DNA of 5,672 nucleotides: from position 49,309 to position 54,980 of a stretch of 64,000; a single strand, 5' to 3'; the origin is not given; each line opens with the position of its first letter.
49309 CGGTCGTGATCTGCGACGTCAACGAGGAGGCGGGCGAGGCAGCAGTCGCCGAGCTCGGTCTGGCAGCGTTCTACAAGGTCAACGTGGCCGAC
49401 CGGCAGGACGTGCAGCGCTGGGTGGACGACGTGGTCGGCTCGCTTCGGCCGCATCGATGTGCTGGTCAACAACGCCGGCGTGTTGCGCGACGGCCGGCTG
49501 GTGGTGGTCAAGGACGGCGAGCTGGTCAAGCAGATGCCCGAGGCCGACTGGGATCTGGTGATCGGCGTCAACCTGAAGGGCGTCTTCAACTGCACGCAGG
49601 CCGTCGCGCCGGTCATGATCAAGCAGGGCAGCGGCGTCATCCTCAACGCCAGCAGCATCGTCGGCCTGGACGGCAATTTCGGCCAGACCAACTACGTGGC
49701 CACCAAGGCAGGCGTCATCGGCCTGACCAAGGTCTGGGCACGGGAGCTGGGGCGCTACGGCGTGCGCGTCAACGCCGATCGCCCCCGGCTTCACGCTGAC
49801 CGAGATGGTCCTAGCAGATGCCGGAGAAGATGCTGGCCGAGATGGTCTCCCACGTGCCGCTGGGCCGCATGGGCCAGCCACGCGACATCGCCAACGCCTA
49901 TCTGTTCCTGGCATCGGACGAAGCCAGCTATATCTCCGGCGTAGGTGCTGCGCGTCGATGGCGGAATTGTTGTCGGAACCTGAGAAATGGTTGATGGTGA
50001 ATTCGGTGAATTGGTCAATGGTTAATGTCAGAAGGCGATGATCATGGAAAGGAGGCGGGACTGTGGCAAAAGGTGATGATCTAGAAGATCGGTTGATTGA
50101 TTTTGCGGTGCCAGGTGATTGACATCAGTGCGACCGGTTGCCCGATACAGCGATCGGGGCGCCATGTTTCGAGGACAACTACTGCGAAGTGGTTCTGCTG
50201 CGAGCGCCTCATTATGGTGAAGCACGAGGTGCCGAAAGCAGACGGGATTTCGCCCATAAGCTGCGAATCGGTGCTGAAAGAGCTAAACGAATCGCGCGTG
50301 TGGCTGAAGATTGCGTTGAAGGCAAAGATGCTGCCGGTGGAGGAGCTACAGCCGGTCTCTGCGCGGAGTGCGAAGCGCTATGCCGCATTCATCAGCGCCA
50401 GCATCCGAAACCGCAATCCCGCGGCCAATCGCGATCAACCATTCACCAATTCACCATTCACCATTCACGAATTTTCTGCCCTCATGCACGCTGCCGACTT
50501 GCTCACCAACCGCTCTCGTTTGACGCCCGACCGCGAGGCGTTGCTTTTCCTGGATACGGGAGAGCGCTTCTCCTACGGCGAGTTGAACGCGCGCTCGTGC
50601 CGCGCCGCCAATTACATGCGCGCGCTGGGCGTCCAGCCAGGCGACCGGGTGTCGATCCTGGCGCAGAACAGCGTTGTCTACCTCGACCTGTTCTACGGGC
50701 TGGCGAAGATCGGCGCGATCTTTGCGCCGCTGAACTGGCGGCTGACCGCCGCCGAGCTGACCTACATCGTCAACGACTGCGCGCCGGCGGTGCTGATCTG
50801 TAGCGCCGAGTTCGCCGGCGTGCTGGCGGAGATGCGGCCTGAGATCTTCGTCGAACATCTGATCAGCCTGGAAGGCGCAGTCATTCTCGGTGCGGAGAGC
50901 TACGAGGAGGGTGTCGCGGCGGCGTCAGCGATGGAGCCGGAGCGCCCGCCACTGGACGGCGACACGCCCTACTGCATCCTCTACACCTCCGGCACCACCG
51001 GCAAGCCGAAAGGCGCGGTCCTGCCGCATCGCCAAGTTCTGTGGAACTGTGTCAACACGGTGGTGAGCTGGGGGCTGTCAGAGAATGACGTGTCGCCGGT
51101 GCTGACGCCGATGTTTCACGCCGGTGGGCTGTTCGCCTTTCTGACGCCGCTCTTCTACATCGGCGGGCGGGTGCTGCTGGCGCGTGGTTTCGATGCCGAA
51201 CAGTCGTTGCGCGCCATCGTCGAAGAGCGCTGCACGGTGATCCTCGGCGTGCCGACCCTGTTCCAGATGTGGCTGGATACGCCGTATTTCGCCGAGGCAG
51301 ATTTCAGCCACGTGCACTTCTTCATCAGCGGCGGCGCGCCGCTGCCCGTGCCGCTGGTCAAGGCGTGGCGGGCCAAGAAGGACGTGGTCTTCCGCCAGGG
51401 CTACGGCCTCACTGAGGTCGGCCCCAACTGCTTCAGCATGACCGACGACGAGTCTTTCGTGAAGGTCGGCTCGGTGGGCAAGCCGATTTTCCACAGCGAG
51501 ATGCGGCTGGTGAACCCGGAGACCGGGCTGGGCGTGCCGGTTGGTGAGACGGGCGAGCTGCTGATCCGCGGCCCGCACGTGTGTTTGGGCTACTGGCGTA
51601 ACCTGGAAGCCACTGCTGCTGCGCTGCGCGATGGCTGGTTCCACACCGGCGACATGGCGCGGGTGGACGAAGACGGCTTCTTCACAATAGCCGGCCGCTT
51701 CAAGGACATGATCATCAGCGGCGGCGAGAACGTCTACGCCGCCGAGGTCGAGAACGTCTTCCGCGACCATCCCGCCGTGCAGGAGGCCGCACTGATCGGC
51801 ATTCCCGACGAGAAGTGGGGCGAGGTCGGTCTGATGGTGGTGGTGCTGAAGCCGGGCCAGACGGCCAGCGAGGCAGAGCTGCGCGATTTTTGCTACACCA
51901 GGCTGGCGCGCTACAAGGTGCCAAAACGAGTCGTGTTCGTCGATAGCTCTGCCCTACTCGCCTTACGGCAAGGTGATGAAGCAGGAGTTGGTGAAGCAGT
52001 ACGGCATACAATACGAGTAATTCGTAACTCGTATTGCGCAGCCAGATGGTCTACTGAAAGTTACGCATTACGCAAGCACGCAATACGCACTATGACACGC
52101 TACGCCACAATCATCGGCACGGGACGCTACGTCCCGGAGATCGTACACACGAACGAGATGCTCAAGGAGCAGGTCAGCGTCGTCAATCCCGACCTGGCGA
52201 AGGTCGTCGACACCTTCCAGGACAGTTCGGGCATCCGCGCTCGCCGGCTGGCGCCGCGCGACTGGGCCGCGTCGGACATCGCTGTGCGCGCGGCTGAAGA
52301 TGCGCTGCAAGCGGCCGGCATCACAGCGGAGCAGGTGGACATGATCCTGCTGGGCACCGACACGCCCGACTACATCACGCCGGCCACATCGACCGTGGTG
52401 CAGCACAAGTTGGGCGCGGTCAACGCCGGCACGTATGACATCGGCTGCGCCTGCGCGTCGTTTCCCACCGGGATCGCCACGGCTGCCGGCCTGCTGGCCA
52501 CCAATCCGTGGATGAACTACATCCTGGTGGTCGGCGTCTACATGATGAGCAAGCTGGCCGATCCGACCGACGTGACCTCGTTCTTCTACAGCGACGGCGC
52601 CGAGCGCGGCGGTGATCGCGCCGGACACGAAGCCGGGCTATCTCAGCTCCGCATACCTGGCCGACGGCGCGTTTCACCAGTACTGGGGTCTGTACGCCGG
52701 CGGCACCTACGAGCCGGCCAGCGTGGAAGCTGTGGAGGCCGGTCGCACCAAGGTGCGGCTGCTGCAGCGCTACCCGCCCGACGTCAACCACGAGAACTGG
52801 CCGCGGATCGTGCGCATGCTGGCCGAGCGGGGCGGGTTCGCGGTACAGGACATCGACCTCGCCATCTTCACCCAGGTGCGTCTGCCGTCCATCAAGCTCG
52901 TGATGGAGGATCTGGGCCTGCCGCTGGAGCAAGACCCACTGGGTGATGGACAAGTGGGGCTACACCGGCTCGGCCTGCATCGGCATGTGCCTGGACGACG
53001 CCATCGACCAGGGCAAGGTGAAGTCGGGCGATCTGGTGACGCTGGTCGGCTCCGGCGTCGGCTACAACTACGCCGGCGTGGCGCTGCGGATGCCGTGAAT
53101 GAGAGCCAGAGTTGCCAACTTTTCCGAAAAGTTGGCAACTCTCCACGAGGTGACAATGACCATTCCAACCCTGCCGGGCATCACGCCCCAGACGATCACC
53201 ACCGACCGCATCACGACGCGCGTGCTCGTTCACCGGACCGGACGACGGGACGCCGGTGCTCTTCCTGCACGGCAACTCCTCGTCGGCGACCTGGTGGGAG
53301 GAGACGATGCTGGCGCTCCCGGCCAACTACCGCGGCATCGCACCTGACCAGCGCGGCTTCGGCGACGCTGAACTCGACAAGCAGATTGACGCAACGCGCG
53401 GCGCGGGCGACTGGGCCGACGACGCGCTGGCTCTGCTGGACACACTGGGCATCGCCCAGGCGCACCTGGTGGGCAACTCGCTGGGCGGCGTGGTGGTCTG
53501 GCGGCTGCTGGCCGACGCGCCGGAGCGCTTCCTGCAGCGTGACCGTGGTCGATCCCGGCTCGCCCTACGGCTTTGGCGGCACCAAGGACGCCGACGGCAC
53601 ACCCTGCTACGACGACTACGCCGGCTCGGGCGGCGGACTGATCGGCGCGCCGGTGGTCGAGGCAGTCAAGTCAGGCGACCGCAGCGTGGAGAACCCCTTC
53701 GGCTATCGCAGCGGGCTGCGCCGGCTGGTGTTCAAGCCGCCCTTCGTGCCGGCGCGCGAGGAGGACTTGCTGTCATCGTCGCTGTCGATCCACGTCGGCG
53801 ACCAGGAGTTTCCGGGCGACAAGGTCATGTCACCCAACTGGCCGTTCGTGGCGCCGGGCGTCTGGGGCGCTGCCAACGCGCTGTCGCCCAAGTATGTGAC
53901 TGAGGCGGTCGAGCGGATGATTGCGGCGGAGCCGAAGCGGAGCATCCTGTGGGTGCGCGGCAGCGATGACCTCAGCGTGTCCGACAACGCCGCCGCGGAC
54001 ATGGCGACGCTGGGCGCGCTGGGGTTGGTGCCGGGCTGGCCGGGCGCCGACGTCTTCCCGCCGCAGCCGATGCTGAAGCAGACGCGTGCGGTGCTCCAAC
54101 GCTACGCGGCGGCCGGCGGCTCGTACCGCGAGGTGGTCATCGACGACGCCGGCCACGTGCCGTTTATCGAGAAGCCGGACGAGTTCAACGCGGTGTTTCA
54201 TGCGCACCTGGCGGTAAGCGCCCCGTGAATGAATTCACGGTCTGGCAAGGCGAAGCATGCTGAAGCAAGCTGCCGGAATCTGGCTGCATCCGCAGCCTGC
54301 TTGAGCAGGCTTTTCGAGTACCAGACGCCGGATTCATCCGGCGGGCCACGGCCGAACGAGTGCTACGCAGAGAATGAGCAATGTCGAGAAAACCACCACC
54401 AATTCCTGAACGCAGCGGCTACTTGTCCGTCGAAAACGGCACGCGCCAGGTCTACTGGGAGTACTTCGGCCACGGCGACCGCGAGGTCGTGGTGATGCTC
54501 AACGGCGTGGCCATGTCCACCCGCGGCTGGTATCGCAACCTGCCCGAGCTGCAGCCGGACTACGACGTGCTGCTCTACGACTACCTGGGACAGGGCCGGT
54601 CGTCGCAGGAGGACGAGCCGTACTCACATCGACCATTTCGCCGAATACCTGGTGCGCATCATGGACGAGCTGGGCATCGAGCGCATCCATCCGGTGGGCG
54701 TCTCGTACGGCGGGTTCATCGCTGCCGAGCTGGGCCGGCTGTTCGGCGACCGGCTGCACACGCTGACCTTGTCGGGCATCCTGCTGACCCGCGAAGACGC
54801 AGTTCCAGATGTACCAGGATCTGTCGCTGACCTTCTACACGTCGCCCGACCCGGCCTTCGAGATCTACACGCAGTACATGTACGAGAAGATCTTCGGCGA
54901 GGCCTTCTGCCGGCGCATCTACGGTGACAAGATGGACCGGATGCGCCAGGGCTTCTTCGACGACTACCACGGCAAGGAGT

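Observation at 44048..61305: SARP/STAND-regulated acyl-chain cluster with two atypical KASIII, two AMP-ligases, a FabG-like reductase and three hydrolases; possible head-to-head condensation or alkyl-metabolite pathway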

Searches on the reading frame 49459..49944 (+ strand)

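Call 4: search_protein_families(library=pfam, proteins=[window:49459-49944:+], max_evalue=0.01)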
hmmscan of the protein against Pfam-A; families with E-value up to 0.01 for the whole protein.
window:49459-49944:+ (161 aa): 3 families
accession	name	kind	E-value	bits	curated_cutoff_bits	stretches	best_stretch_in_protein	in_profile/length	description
PF00106.31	adh_short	-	2.6e-29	102.5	26.6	1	1-106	80-176/195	short chain dehydrogenase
PF13561.12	adh_short_C2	-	4.3e-22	79.3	27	1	2-106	75-170/236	Enoyl-(Acyl carrier protein) reductase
PF08659.16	KR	-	0.00015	22.2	22.6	1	19-93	93-163/180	KR domain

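Call 6: search_protein_families(library=ncbifam, proteins=[window:49459-49944:+], max_evalue=0.001)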
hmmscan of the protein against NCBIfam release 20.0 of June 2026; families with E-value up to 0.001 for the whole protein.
window:49459-49944:+ (161 aa): 182 families (the best 25 are shown)
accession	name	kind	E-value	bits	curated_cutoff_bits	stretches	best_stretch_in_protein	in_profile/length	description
NF006072.0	PRK08217.1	subfamily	3.4e-36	125.4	298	1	2-107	86-191/253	3-ketoacyl-(acyl-carrier-protein) reductase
NF004198.0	PRK05653.1-3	equivalog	2.1e-35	122.4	296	1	2-109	88-186/248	3-oxoacyl-ACP reductase FabG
TIGR01830.1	3oxo_ACP_reduc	equivalog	2.7e-35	122.2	297.75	1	1-106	79-175/239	3-oxoacyl-[acyl-carrier-protein] reductase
TIGR01829.1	AcAcCoA_reduct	subfamily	1.6e-29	103.3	302.1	1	1-107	81-178/242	acetoacetyl-CoA reductase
NF009466.0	PRK12826.1-2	subfamily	2.5e-29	102.5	222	1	1-109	84-184/248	3-oxoacyl-ACP reductase FabG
NF009464.0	PRK12824.1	subfamily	3.6e-28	98.9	269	1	2-106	84-179/245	3-oxoacyl-ACP reductase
NF004197.0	PRK05653.1-1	equivalog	2e-27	96.4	332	1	1-109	87-186/249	3-oxoacyl-ACP reductase FabG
NF004817.0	PRK06171.1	subfamily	3.2e-27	95.6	304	1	2-106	81-185/265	sorbitol-6-phosphate dehydrogenase subunit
NF042966.1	AcAcCoAred_PhaB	equivalog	4.6e-25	88.6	436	1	21-109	89-177/240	acetoacetyl-CoA reductase PhaB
NF009546.0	PRK12935.1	equivalog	1.5e-24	87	418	1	1-109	87-186/247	acetoacetyl-CoA reductase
NF005861.0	PRK07791.1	subfamily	1.2e-23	83.9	373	1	2-109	96-200/300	SDR family oxidoreductase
NF009547.0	PRK12936.1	subfamily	2.5e-23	82.9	436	1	1-109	83-182/245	3-ketoacyl-(acyl-carrier-protein) reductase NodG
NF053542.1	FlxB_rubin_SDR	equivalog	3.2e-23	82.7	340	1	2-109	84-182/239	flexirubin biosynthesis SDR family reductase FlxB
TIGR03971.1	SDR_subfam_1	subfamily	4e-23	82.1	300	1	20-109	105-195/271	mycofactocin-coupled SDR family oxidoreductase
NF006110.0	PRK08261.1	equivalog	2.5e-22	79.4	410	1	2-107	292-388/454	3-oxoacyl-ACP reductase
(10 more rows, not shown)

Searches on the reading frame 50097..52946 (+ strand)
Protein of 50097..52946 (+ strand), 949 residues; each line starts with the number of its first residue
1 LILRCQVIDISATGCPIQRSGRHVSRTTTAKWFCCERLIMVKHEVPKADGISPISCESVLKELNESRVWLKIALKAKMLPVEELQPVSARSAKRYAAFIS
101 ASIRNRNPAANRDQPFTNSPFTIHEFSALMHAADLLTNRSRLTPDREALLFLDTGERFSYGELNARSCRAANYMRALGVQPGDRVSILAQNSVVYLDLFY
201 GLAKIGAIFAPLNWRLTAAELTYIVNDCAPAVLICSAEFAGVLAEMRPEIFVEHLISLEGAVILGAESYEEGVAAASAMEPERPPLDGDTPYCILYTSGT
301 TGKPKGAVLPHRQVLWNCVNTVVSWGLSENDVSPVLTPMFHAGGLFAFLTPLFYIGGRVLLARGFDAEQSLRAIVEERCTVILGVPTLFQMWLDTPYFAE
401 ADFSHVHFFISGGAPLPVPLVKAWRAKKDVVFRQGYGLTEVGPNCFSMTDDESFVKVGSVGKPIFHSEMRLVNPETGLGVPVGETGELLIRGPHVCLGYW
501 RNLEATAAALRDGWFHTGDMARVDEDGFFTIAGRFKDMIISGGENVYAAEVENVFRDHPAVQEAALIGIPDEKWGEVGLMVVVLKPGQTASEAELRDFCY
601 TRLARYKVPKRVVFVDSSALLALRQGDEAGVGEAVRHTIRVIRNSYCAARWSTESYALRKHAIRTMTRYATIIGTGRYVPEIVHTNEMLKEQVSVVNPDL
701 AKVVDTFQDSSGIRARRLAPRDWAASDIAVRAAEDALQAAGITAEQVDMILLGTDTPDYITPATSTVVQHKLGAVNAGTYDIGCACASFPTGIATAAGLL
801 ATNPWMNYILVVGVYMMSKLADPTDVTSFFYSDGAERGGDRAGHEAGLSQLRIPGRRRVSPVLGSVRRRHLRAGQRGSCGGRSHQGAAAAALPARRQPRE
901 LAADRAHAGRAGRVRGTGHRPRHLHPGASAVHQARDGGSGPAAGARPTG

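Call 4: search_protein_families(library=pfam, proteins=[window:50097-52946:+], max_evalue=0.01)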
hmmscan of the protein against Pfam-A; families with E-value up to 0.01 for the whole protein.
window:50097-52946:+ (949 aa): 4 families
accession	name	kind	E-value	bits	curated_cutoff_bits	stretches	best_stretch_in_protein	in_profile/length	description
PF00501.34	AMP-binding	-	2.2e-94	316.9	29.9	1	139-500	4-384/384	AMP-binding enzyme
PF13193.12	AMP-binding_C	-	1.3e-18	68.1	24.5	1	550-617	1-68/76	AMP-binding enzyme C-terminal domain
PF08545.16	ACP_syn_III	-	8.7e-09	35.6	24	1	780-835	1-56/80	3-Oxoacyl-[acyl-carrier-protein (ACP)] synthase III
PF00108.29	Thiolase_N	-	1e-05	25.5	26.4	1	721-821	19-119/260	Thiolase, N-terminal domain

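Call 6: search_protein_families(library=ncbifam, proteins=[window:50097-52946:+], max_evalue=0.001)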
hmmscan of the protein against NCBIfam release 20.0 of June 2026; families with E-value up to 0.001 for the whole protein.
window:50097-52946:+ (949 aa): 120 families (the best 25 are shown)
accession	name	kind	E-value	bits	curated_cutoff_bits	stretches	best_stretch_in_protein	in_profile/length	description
NF005307.0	PRK06839.1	equivalog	5e-142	474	748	1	136-616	8-474/496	o-succinylbenzoate--CoA ligase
NF004837.0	PRK06187.1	subfamily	3e-137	458.1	476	1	130-617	8-504/531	long-chain-fatty-acid--CoA ligase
NF052269.1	Staph_lig_FadD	equivalog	8.7e-118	393.8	650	1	133-631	3-489/499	long-chain-fatty-acid--CoA ligase FadD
NF006182.0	PRK08316.1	subfamily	3.2e-114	382.3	663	1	133-617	14-499/523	fatty acyl-CoA synthetase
NF006572.0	PRK09088.1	equivalog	5.8e-109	365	696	1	133-617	4-469/491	acyl-CoA synthetase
NF005702.0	PRK07514.1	subfamily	2.9e-105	352.5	558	1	145-617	17-482/506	malonyl-CoA synthase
NF009233.0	PRK12583.1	subfamily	3.3e-102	342.7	832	1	133-617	21-532/558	fatty acid CoA ligase family protein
NF005676.0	PRK07470.1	equivalog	1.6e-99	333.9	774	1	129-617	19-511/544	acyl-CoA synthetase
NF004114.0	PRK05605.1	equivalog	5.4e-99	332.1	766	2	281-617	213-551/575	long-chain-fatty-acid--CoA ligase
NF005801.1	PRK07656.1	equivalog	1.2e-96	324.3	657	1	138-617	9-485/500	FadD3 family acyl-CoA ligase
NF002966.0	PRK03640.1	equivalog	2.9e-96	323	556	1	132-617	4-462/483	o-succinylbenzoate--CoA ligase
NF005857.1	PRK07786.1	exception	7.1e-94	315.1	733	1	136-617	15-494/513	fatty-acid--CoA ligase FadD5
NF004797.0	PRK06145.1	equivalog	3.9e-92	309.2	850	1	134-617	6-477/499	acyl-CoA synthetase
NF006181.0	PRK08314.1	subfamily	2.4e-89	300.1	705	1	138-617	32-536/563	long-chain-fatty-acid--CoA ligase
NF006020.0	PRK08162.1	subfamily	8e-88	295.1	677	1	136-615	25-519/545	acyl-CoA synthetase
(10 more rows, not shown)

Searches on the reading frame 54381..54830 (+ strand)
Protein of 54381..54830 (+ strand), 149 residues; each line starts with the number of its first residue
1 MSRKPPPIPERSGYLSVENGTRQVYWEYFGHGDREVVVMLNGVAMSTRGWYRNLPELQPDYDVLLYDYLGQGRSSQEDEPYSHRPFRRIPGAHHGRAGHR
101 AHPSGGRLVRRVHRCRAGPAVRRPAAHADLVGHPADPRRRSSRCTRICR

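Call 4: search_protein_families(library=pfam, proteins=[window:54381-54830:+], max_evalue=0.01)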
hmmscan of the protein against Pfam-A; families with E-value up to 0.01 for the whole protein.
window:54381-54830:+ (149 aa): 2 families
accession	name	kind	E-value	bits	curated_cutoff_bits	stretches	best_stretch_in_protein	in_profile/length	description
PF00561.26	Abhydrolase_1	-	4.6e-06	26.9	25.8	1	36-79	2-46/245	alpha/beta hydrolase fold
PF12697.13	Abhydrolase_6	-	0.0045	18.1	26.3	1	37-89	1-54/217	Alpha/beta hydrolase family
